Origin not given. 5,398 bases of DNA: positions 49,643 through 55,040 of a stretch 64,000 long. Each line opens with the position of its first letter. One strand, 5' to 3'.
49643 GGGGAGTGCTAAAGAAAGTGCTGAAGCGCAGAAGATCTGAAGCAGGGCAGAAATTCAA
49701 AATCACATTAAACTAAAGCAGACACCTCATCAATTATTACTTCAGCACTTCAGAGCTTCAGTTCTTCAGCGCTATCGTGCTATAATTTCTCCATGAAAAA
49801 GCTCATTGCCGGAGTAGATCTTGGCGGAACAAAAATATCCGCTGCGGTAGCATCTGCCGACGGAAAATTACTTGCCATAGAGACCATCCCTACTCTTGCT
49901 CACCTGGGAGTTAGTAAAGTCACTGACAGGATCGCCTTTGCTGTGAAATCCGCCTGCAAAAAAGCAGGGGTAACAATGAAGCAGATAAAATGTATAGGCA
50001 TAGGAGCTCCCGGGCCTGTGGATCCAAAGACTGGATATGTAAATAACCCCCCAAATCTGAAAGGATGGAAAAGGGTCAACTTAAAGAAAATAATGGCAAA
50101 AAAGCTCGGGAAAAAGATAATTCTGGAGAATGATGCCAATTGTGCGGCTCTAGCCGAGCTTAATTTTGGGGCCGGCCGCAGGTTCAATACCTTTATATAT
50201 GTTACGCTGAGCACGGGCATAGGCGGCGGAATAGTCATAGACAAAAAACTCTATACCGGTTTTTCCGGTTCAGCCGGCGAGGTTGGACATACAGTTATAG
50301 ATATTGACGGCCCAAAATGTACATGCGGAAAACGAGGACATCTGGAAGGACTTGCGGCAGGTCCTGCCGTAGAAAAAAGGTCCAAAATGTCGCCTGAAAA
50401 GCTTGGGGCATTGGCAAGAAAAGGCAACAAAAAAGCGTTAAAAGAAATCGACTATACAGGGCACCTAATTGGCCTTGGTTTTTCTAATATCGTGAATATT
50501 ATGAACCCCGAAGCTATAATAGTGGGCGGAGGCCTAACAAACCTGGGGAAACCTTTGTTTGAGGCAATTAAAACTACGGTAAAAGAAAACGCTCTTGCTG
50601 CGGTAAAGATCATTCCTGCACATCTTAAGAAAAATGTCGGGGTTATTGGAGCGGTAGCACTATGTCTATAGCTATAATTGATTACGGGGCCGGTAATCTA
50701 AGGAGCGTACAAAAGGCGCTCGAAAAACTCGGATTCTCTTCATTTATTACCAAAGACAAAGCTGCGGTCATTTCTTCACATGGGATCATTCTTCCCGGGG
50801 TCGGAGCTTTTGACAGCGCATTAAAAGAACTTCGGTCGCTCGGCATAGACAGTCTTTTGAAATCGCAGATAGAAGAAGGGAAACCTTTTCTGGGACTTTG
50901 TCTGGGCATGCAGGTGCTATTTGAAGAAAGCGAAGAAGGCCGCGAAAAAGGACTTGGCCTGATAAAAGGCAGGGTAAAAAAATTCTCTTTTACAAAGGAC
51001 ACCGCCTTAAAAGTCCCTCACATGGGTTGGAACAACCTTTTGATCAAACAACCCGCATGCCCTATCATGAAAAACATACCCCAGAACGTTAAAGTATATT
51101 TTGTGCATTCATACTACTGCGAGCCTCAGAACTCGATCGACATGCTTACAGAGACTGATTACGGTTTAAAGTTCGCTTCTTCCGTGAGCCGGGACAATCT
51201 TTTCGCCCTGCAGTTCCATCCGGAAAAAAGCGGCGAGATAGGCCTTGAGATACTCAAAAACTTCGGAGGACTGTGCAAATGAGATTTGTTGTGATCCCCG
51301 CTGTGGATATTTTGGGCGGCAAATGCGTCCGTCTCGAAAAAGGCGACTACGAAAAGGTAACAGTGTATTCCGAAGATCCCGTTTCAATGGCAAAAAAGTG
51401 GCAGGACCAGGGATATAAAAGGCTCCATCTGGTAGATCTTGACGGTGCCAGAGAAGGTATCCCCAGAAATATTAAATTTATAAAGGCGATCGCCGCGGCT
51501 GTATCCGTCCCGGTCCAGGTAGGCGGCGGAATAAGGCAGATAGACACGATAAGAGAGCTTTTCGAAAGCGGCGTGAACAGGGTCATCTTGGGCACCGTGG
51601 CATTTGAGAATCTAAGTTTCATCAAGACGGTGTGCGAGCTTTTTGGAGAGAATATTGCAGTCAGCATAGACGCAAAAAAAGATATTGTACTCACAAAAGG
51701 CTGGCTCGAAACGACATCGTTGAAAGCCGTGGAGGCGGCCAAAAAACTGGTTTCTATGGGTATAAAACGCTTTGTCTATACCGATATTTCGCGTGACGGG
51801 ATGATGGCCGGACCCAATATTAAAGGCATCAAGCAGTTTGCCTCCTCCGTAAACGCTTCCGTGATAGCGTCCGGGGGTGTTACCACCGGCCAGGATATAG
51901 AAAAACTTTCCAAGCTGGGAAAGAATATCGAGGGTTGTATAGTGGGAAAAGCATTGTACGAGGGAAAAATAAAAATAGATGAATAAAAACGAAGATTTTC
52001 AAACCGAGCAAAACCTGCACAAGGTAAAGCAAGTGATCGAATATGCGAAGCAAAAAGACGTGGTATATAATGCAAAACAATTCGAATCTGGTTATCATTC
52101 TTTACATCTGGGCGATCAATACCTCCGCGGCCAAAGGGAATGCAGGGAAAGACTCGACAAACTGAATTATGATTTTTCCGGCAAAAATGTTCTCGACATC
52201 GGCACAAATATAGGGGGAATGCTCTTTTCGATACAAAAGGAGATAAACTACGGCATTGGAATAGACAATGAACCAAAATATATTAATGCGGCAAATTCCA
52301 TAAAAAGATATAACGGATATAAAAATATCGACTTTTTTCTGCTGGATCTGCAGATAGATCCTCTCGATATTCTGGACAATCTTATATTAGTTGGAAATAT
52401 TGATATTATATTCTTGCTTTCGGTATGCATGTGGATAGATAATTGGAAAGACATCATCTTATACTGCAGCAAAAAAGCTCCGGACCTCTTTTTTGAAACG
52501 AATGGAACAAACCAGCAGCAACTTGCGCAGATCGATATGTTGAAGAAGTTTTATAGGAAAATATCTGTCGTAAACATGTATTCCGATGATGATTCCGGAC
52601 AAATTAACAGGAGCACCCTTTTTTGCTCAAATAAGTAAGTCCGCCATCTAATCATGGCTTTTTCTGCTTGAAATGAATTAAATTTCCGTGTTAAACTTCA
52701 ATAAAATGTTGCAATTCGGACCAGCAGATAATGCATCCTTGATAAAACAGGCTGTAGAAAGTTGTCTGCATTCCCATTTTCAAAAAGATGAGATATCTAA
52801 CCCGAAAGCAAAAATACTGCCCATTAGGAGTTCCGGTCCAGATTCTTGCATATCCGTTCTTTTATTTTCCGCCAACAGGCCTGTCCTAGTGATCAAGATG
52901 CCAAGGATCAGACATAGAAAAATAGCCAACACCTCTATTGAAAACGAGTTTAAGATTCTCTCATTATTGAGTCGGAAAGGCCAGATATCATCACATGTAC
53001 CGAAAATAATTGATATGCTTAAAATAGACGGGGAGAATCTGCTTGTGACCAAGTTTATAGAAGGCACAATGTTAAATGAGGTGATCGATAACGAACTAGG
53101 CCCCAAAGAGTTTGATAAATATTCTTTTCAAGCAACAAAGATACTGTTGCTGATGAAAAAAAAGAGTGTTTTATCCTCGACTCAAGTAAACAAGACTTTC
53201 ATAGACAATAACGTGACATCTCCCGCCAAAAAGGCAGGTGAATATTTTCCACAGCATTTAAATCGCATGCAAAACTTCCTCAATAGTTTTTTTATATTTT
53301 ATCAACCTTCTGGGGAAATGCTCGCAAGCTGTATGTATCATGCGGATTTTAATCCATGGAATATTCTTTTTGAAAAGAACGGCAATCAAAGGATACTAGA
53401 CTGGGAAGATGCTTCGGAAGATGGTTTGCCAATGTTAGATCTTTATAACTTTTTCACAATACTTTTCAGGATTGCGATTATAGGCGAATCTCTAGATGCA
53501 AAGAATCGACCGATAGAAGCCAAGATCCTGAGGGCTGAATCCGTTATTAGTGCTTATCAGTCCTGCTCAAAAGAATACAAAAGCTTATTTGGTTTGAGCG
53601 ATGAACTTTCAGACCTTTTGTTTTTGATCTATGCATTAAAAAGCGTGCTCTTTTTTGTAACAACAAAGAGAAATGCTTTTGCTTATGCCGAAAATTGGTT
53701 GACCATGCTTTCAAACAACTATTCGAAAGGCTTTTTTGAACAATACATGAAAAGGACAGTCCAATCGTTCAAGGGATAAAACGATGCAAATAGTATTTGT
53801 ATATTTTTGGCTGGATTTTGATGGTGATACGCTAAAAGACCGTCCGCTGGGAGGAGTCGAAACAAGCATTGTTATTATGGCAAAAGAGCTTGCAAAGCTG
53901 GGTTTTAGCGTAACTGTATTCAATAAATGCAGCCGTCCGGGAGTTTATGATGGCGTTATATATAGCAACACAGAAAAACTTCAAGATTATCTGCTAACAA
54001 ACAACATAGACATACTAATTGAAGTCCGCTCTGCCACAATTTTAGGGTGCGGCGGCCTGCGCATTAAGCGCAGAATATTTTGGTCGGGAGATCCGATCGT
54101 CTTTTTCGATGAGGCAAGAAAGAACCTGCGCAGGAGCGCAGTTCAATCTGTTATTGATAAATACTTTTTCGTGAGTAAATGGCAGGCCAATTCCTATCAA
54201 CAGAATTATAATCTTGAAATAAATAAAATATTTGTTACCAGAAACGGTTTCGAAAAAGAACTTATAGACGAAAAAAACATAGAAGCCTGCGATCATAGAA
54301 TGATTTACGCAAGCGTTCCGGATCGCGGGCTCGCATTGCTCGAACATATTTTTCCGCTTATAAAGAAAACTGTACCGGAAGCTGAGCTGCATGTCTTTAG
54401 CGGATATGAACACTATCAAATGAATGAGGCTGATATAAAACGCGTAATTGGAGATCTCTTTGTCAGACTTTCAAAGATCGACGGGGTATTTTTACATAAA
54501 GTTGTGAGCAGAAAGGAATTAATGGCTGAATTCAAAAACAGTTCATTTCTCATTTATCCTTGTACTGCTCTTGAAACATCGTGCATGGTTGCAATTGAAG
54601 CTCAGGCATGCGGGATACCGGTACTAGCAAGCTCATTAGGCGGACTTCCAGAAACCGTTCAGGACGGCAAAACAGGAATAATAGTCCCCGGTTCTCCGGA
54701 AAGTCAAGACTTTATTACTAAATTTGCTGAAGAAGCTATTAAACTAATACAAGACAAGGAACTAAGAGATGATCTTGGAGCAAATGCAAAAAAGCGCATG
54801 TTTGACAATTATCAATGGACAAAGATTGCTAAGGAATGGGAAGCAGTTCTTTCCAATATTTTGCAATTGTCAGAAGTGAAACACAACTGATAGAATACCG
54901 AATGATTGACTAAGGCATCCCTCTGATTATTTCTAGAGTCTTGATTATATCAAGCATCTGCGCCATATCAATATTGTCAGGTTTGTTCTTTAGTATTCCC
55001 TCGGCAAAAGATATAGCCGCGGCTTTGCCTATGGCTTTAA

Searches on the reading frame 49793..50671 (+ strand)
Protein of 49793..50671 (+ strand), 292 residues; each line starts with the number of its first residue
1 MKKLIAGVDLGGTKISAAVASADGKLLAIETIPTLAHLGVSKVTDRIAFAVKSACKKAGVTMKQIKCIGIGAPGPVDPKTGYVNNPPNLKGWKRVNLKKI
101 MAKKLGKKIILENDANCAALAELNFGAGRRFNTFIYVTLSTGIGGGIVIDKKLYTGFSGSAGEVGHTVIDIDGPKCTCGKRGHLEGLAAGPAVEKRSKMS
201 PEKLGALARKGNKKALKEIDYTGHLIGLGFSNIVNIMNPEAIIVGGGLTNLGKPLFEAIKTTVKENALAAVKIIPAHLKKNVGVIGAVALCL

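Call 13: search_protein_families(library=pfam, proteins=[window:49793-50671:+], max_evalue=0.001)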
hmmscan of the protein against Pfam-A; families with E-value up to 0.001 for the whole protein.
window:49793-50671:+ (292 aa): 2 families
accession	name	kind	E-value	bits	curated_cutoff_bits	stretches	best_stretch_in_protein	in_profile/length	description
PF00480.26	ROK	-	2.1e-66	224.9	22.9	1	6-291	2-291/294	ROK family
PF01869.26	BcrAD_BadFG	-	7.1e-06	26.2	31.5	1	7-74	2-71/271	BadF/BadG/BcrA/BcrD ATPase family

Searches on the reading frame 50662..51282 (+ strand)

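Call 13: search_protein_families(library=pfam, proteins=[window:50662-51282:+], max_evalue=0.001)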
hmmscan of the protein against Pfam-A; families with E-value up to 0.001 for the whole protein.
window:50662-51282:+ (206 aa): 3 families
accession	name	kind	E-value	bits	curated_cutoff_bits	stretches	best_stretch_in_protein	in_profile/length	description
PF00117.34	GATase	-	9.4e-22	78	22.8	1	5-201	2-186/190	Glutamine amidotransferase class-I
PF01174.25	SNO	-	6.6e-07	29.8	27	1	11-190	6-172/188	SNO glutamine amidotransferase family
PF07685.20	GATase_3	-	5.6e-06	26.5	27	1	27-103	28-113/196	CobB/CobQ-like glutamine amidotransferase domain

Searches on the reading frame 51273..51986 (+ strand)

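Call 13: search_protein_families(library=pfam, proteins=[window:51273-51986:+], max_evalue=0.001)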
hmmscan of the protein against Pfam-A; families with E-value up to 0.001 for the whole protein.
window:51273-51986:+ (237 aa): 4 families
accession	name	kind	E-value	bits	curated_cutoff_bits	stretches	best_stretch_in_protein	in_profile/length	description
PF00977.27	His_biosynth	-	2.8e-82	276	23.6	1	7-233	2-227/228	Histidine biosynthesis protein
PF01207.24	Dus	-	8.4e-07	28.8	20.4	0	59-113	165-220/311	Dihydrouridine synthase (Dus)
PF05690.20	ThiG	-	5.8e-05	23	23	0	28-108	125-205/247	Thiazole biosynthesis protein ThiG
PF02581.23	TMP-TENI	-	0.0001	22.2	27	0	64-105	135-175/180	Thiamine monophosphate synthase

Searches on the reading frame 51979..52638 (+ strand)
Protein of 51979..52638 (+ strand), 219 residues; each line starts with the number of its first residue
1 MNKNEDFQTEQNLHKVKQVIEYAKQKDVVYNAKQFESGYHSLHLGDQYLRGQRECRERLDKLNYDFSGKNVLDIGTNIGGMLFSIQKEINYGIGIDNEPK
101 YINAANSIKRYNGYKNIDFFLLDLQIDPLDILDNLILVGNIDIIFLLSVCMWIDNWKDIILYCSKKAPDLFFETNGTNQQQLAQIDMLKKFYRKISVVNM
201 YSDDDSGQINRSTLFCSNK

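Call 13: search_protein_families(library=pfam, proteins=[window:51979-52638:+], max_evalue=0.001)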
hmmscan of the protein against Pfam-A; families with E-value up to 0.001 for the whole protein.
window:51979-52638:+ (219 aa): 2 families
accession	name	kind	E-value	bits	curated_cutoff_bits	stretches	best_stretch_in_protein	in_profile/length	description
PF13847.12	Methyltransf_31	-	2.2e-06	27.9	27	1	67-151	3-85/145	Methyltransferase domain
PF08242.18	Methyltransf_12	-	0.00013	23.1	30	1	72-161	1-86/98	Methyltransferase domain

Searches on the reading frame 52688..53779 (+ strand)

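Call 13: search_protein_families(library=pfam, proteins=[window:52688-53779:+], max_evalue=0.001)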
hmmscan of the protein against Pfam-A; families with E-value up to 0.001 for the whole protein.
window:52688-53779:+ (363 aa): 2 families
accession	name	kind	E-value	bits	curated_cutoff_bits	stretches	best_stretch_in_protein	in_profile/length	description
PF01636.29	APH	-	9.4e-09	35.8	23.2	1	78-260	31-213/239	Phosphotransferase enzyme family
PF01163.29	RIO1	-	1.3e-05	25.4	22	0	73-142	44-106/187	RIO domain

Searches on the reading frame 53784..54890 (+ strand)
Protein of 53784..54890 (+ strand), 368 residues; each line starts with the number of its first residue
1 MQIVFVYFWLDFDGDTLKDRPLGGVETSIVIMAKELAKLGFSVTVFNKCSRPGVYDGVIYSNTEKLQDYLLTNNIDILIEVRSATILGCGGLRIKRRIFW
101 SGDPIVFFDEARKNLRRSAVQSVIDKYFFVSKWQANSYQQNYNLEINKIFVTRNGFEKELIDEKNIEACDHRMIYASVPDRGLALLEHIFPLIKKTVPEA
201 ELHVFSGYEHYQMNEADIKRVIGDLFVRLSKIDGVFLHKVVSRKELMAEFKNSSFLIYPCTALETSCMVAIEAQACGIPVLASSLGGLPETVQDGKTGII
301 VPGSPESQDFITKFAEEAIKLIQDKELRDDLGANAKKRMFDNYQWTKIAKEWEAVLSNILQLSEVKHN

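Call 13: search_protein_families(library=pfam, proteins=[window:53784-54890:+], max_evalue=0.001)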
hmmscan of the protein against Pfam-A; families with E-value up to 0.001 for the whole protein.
window:53784-54890:+ (368 aa): 5 families
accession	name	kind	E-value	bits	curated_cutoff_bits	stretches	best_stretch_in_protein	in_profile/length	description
PF00534.26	Glycos_transf_1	-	1.1e-19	71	26.4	1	182-338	29-172/172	Glycosyl transferases group 1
PF13692.12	Glyco_trans_1_4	-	4.4e-16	59.9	27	1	182-324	16-142/142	Glycosyl transferases group 1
PF13439.12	Glyco_transf_4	-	5.1e-07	30.3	28.5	1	23-157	2-167/170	Glycosyltransferase Family 4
PF13524.12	Glyco_trans_1_2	-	9.7e-06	26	25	1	271-353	68-143/144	Glycosyl transferase-like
PF20706.3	GT4-conflict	-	8.5e-05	22.1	26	1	243-350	272-383/385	Family 4 Glycosyltransferase in conflict systems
